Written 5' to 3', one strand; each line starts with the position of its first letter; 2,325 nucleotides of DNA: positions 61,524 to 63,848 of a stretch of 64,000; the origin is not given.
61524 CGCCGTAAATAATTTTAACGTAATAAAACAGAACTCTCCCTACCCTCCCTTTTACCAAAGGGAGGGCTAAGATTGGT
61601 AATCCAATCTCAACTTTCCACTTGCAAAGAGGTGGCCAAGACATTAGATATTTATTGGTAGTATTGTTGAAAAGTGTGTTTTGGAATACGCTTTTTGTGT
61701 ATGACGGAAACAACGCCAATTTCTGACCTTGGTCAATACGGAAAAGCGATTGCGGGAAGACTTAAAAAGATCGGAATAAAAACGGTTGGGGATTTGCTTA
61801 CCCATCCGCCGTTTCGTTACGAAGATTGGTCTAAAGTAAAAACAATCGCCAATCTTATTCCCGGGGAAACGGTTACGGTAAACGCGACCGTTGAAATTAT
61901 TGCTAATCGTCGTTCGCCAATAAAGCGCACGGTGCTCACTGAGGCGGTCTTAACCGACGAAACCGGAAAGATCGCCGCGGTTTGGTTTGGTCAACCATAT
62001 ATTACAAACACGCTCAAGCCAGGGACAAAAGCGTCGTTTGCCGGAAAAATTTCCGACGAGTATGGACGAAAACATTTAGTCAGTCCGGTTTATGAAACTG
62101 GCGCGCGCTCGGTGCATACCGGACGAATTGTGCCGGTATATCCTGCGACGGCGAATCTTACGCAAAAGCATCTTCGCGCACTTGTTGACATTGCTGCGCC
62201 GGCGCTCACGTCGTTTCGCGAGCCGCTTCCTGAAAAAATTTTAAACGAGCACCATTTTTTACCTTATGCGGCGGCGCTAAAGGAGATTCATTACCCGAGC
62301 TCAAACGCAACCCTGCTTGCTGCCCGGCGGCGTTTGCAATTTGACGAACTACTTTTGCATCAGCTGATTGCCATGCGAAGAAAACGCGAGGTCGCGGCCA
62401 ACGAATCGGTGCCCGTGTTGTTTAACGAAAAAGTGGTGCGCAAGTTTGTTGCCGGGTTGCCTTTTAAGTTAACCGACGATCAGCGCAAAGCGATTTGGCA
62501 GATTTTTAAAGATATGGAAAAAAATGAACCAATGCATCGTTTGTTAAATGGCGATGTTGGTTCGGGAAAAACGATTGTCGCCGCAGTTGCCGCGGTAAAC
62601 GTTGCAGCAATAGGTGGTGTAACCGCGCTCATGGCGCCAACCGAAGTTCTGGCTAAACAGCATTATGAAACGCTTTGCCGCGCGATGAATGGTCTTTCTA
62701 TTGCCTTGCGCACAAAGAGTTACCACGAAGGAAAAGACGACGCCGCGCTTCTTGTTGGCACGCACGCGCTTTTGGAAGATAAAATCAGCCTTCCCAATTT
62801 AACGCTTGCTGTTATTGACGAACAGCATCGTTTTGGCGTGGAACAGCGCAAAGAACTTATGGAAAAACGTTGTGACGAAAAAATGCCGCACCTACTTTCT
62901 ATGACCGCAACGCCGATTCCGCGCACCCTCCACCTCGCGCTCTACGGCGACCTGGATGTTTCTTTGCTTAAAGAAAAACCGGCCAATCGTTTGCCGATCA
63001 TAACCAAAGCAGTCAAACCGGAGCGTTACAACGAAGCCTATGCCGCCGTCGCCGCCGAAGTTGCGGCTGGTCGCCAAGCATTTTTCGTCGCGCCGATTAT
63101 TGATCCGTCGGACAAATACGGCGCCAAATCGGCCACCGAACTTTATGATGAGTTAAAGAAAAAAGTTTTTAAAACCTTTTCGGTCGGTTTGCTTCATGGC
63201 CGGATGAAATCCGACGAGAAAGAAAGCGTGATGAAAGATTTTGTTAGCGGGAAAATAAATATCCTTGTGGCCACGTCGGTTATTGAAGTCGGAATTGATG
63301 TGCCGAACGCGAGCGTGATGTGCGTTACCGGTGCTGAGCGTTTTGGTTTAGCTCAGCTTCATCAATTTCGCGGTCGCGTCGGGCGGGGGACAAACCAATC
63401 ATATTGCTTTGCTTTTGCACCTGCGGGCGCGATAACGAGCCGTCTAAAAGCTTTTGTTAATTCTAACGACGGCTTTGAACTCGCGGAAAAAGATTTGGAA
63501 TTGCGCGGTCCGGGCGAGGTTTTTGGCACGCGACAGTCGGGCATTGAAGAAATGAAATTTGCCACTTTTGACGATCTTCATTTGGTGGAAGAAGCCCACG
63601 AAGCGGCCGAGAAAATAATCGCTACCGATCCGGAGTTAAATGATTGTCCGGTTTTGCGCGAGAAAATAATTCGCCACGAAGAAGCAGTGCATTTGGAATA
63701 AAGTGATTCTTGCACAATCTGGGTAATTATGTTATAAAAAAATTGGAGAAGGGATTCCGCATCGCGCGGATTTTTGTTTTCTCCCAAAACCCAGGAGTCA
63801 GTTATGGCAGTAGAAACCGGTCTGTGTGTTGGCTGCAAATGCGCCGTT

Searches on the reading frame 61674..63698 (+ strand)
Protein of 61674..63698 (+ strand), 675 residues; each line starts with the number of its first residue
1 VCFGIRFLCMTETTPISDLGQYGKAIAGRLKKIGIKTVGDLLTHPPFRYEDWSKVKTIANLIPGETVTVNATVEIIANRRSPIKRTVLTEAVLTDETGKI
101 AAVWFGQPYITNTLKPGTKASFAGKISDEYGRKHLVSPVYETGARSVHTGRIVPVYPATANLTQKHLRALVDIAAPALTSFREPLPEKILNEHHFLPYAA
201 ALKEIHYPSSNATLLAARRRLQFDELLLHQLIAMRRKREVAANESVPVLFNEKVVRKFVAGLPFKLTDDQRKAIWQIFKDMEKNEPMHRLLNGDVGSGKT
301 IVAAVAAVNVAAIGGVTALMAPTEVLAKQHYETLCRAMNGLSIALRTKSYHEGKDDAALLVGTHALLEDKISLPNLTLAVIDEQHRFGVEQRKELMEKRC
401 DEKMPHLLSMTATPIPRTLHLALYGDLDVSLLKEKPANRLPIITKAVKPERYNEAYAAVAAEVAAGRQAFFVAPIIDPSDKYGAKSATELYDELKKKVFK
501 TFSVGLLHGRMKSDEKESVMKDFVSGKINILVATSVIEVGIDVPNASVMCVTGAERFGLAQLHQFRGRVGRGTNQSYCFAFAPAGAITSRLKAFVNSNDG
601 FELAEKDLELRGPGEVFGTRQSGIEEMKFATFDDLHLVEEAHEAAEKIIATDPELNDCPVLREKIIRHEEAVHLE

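Call 86: search_protein_families(library=pfam, proteins=[window:61674-63698:+], max_evalue=0.0001)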
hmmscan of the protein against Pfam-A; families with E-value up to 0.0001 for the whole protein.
window:61674-63698:+ (675 aa): 7 families
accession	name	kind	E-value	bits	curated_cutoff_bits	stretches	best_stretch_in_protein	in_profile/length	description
PF17191.10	RecG_wedge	-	1.8e-22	80.1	23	1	23-172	9-156/162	RecG wedge domain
PF00270.35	DEAD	-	5.8e-19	68.9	26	1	268-419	2-164/167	DEAD/DEAH box helicase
PF00271.37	Helicase_C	-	1.8e-18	67.3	23.5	1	491-571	31-108/110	Helicase conserved C-terminal domain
PF19833.4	RecG_dom3_C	-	8.8e-12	45.4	26.8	1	598-656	2-62/87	ATP-dependent DNA helicase RecG, domain 3, C-terminal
PF04851.21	ResIII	-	3.9e-10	40.3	22.5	1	264-414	2-162/164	Type III restriction enzyme, res subunit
PF22590.2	Cas3-like_C_2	-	2.1e-05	25.2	27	1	485-572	13-104/106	CRISPR-associated nuclease/helicase Cas3, C-terminal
PF13604.12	AAA_30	-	3.8e-05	23.9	27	1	266-398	2-111/191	AAA domain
